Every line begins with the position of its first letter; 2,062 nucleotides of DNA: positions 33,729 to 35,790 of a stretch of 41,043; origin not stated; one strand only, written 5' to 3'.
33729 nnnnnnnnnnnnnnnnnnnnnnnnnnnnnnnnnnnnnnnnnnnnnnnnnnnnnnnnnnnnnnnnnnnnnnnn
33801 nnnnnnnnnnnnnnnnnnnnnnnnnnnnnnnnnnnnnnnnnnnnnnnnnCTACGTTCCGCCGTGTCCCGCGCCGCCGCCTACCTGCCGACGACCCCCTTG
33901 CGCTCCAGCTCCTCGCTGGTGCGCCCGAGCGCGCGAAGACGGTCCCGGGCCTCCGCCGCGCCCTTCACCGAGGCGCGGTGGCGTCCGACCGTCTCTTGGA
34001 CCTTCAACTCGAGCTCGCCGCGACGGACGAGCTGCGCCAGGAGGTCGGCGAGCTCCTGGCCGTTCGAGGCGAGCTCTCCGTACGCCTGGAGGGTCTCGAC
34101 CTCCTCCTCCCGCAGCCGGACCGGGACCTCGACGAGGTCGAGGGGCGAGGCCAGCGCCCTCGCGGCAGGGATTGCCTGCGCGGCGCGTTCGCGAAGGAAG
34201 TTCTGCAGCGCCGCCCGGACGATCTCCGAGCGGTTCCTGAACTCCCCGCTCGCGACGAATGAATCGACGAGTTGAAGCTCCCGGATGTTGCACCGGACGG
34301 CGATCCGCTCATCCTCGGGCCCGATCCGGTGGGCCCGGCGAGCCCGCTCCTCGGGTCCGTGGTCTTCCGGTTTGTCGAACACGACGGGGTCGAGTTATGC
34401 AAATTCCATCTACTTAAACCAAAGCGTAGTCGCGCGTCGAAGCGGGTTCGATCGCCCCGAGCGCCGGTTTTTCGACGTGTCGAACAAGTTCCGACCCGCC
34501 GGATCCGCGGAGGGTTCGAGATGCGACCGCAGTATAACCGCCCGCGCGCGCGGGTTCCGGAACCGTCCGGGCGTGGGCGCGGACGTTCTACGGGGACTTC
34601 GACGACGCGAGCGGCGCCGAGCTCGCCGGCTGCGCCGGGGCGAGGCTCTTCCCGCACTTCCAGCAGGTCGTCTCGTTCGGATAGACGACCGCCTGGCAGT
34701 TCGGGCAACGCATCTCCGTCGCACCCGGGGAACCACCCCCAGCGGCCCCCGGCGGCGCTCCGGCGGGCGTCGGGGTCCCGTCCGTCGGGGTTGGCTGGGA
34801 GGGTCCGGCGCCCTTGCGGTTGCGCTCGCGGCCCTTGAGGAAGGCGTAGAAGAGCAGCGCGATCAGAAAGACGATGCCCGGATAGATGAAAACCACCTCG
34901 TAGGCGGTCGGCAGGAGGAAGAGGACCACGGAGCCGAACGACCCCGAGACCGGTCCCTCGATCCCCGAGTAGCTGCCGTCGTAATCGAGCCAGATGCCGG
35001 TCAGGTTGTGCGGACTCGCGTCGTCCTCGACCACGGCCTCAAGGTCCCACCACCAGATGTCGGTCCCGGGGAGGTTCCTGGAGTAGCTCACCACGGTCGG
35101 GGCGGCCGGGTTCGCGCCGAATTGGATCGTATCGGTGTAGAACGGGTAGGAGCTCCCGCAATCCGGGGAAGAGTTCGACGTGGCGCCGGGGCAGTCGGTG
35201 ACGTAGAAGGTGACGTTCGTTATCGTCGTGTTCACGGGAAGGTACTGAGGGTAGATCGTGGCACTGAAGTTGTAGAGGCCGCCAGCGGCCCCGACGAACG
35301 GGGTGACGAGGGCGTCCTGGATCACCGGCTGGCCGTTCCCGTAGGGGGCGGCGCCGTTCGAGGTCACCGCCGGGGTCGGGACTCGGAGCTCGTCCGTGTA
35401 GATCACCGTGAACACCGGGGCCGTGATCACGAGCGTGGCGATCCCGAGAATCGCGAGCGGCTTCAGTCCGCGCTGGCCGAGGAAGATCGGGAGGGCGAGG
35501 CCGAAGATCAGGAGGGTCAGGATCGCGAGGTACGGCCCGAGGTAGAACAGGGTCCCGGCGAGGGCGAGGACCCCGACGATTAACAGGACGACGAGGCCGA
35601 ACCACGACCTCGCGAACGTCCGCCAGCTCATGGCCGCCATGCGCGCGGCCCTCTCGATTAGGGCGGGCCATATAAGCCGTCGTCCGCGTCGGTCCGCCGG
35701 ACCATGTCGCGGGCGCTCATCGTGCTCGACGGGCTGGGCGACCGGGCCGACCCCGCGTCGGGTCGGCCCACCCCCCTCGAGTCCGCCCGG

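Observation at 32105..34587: Candidate uncharacterised cassette: tandem-RHH DNA binder + minimal FtsZ-like GTPase + small membrane proteins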

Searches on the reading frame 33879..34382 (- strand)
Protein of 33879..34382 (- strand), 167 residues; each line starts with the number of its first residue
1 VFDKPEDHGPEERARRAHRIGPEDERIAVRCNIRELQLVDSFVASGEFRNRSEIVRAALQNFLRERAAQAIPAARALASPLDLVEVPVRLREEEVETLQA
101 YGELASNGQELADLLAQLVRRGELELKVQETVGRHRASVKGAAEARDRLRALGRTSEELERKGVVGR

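Call 3: search_protein_families(library=pfam, proteins=[window:33879-34382:-], max_evalue=1)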
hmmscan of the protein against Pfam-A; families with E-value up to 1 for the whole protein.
window:33879-34382:- (167 aa): 5 families
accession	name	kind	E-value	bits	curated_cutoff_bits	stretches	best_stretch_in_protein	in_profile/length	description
PF17723.7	RHH_8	-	0.00028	21.4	25.4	1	22-70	1-49/119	Ribbon-Helix-Helix transcriptional regulator family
PF21863.2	HTH_67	-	0.0017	18.5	27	1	52-123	50-121/268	Helix-turn-helix family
PF01402.27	RHH_1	-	0.005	17.2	20.5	1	37-64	12-38/39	Ribbon-helix-helix protein, copG family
PF09957.15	VapB_antitoxin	-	0.02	15.2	23.4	1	39-70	12-43/47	Bacterial antitoxin of type II TA system, VapB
PF03693.20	ParD_antitoxin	-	0.068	14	21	1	38-69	16-46/81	Bacterial antitoxin of ParD toxin-antitoxin type II system and RHH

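Call 4: search_protein_families(library=ncbifam, proteins=[window:33879-34382:-], max_evalue=1)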
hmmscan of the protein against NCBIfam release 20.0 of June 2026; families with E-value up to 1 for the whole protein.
window:33879-34382:- (167 aa): 5 families
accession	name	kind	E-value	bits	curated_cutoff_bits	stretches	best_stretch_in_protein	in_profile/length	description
NF058555.1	TransRegCdrSHalo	equivalog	3.4e-06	27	100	1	25-69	2-46/61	transcriptional regulator CdrS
TIGR02606.1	antidote_CC2985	hypoth_equivalog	7.5e-05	22.7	46.2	1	39-68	14-42/70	type II toxin-antitoxin system ParD family antitoxin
TIGR01808.1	CM_M_hiGC-arch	equivalog_domain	0.024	14.8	52.15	1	87-120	40-73/74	chorismate mutase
NF002815.0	PRK02967.1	equivalog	0.05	13.6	83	1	25-76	2-53/139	nickel-responsive transcriptional regulator NikR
NF005246.0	PRK06756.1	subfamily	0.14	12.1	130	1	100-139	7-46/148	flavodoxin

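Call 25: find_homologous_proteins(query=window:33879-34382:-)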
Query window:33879-34382:- (167 aa): 161 proteins with E <= 0.001 among 975 candidates; the best 120 are listed.
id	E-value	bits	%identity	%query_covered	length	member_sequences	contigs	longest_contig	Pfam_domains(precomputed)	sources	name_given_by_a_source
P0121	3.2e-96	338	100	100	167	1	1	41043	-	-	-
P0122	5.6e-57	210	67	100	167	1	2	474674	-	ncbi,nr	ncbi:MAG: ribbon-helix-helix domain-containing protein [Thermoplasmata archaeon]|nr:ribbon-helix-hel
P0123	1.2e-56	209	66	100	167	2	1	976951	-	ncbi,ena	-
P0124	1.5e-55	206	65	100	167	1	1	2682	-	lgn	-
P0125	6.1e-55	204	65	100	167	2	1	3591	-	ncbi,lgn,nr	ncbi:MAG TPA: ribbon-helix-helix domain-containing protein [Thermoplasmata archaeon]|nr:ribbon-helix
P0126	8.8e-55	203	65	100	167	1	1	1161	-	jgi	jgi:Arc/MetJ-type ribon-helix-helix transcriptional regulator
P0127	4.3e-54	201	65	100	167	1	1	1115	-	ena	-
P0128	3.8e-53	198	64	100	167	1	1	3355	-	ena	-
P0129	9.5e-53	196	62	100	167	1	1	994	-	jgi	jgi:Arc/MetJ-type ribon-helix-helix transcriptional regulator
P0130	2.3e-52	195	65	100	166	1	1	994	-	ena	-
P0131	9.6e-52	193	62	100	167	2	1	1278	-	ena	-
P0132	1.6e-51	192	64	100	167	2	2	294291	-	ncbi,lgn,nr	ncbi:MAG TPA: ribbon-helix-helix domain-containing protein [Thermoplasmata archaeon]|nr:ribbon-helix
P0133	3.6e-51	191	62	100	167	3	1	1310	-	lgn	-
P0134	6.5e-51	191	65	100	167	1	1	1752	-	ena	-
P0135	1.8e-50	189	64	100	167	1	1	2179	-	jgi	jgi:Arc/MetJ-type ribon-helix-helix transcriptional regulator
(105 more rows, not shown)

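Call 65: search_protein_families(library=ncbifam, alignment_id=A3, max_evalue=0.01)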
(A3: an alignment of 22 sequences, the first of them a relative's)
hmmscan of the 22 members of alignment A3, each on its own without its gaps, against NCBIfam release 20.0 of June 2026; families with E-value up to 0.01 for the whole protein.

A. member 1, P0121 (167 aa): 2 families
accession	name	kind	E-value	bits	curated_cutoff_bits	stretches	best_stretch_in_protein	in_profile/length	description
NF058555.1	TransRegCdrSHalo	equivalog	3.4e-06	27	100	1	25-69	2-46/61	transcriptional regulator CdrS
TIGR02606.1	antidote_CC2985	hypoth_equivalog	7.5e-05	22.7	46.2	1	39-68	14-42/70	type II toxin-antitoxin system ParD family antitoxin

B. families by the number of members that match (of 22 scanned): 12 families
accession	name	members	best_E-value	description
NF058555.1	TransRegCdrSHalo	22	5.2e-08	transcriptional regulator CdrS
TIGR02606.1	antidote_CC2985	8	7.5e-05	type II toxin-antitoxin system ParD family antitoxin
NF053762.1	aCcr1_fam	4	2e-06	aCcr1 family cell cycle regulator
NF002815.0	PRK02967.1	4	5.3e-06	nickel-responsive transcriptional regulator NikR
NF002169.0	PRK01002.1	4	5.5e-06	nickel responsive regulator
TIGR02793.1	nikR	3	1.4e-06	nickel-responsive transcriptional regulator NikR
NF003381.0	PRK04460.1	3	8.5e-06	nickel-responsive transcriptional regulator NikR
NF046040.1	RelB_antitoxin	1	0.00022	type II toxin-antitoxin system RelB family antitoxin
NF041551.1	YlcI_YnfO_N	1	0.00053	YlcI/YnfO family protein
NF009010.0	PRK12355.1-4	1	0.0015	type-F conjugative transfer system mating-pair stabilization protein TraN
NF009011.0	PRK12355.1-5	1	0.0019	type-F conjugative transfer system mating-pair stabilization protein TraN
NF001884.0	PRK00630.1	1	0.0084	nickel responsive regulator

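Call 75: predict_structure(alignment_id=A5)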
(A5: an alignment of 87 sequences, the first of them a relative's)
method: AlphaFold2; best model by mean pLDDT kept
length: 167 residues; sequences in the alignment: 87
mean_pLDDT: 79.5   pTM: 0.41
mean pLDDT of the five models: 79.5, 79.3, 79.1, 77.2, 76.3
residues with pLDDT >= 90: 61; 70-90: 64; 50-70: 29; < 50: 13
segments of 3 or more residues with pLDDT < 50: 7-18
pLDDT, mean of each block of 10 residues (from residue 1): 50 45 67 82 84 82 76 55 76 94 90 89 95 98 97 93 78
secondary structure, 60 per line:
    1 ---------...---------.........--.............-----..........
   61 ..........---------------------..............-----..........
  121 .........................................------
elements in order: H22-30 H33-45 H51-70 H92-105 H111-161

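Call 83: fold_search(model_id=the predicted structure, library=pdb)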
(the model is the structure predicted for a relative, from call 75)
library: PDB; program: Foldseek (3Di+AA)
matches with E <= 10: 23; with E <= 0.001: 0
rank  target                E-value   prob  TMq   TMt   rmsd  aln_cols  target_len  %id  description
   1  8c24_E                1.2e+00  0.77  0.21  0.63   1.8        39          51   31  ParDE1 toxin-antitoxin complex from Mycobacterium tuberculosis (rv1960c-rv1959c) (released 2023-12-20)
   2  6kyt_P                3.4e+00  0.18  0.22  0.45   7.0        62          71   19  The structure of the M. tb toxin MazEF-mt1 complex (released 2020-08-05)
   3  7ycs_B                4.2e+00  0.12  0.23  0.40  11.1        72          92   18  Heterotetramer of Antitoxin PrpA together with Toxin PrpT from Pseudoalteromonas rubra (released 2022-09-21)
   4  5h77_L                4.5e+00  0.06  0.17  0.31  13.0        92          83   17  Crystal structure of the PKA-protein A fusion protein (released 2017-06-28)
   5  1x58_MODEL_1_A        5.5e+00  0.08  0.13  0.32   9.1        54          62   17  Solution structures of the myb-like DNA binding domain of 4930532D21Rik protein (released 2005-11-15)
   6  7ycs_D                5.5e+00  0.07  0.20  0.40  13.2        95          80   21  Heterotetramer of Antitoxin PrpA together with Toxin PrpT from Pseudoalteromonas rubra (released 2022-09-21)
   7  2wvd_D                5.9e+00  0.21  0.24  0.28   1.8        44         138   14  Structural and mechanistic insights into Helicobacter pylori NikR function (released 2010-01-19)
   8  4d8j_A                6.4e+00  0.06  0.26  0.29  19.7       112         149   16  Structure of E. coli MatP-mats complex (released 2012-11-21)
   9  5h77_B                6.4e+00  0.04  0.17  0.28  13.4        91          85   20  Crystal structure of the PKA-protein A fusion protein (released 2017-06-28)
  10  1gjq_A                6.4e+00  0.03  0.13  0.05  11.4        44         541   20  Pseudomonas aeruginosa cd1 nitrite reductase reduced cyanide complex (released 2002-08-01)
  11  6cfw_I                6.4e+00  0.02  0.12  0.18  21.2       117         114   12  cryoEM structure of a respiratory membrane-bound hydrogenase (released 2018-05-23)
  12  7vp7_B                6.8e+00  0.13  0.21  0.60   2.7        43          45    9  Structure of a transcription factor and DNA complex (released 2022-10-19)
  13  6sy6_A                6.8e+00  0.08  0.17  0.16   4.7        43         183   28  TetR in complex with the TetR-binding RNA-aptamer K2 (released 2020-02-05)
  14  7vp2_B                7.3e+00  0.12  0.21  0.50   2.6        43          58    9  Structure of a transcription factor and DNA complex (released 2022-10-19)
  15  1nir_B                7.3e+00  0.03  0.13  0.05  11.6        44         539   20  OXYDIZED NITRITE REDUCTASE FROM PSEUDOMONAS AERUGINOSA (released 1997-12-03)
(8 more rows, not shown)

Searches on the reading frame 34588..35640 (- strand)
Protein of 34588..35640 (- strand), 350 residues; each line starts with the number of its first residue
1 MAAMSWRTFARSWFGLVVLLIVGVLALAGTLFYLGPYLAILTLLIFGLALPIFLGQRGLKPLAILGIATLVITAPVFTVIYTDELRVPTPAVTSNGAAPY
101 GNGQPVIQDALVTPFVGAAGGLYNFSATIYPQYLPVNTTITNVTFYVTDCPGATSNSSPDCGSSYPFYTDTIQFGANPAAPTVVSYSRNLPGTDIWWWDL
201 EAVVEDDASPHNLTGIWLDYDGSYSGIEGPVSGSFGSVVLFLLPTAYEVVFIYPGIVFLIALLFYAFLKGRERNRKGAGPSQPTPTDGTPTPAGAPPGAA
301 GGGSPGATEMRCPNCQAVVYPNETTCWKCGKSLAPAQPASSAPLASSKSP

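Call 97: search_protein_families(library=pfam, proteins=[window:34588-35640:-], max_evalue=0.01)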
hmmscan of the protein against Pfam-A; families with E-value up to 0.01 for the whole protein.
window:34588-35640:- (350 aa): 2 families
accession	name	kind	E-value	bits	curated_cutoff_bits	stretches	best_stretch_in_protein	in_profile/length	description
PF12773.13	DZR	-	0.0023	18.5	27.3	1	310-330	25-45/45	Double zinc ribbon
PF13240.11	Zn_Ribbon_1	-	0.0044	17.2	25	1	312-333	2-23/23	zinc-ribbon domain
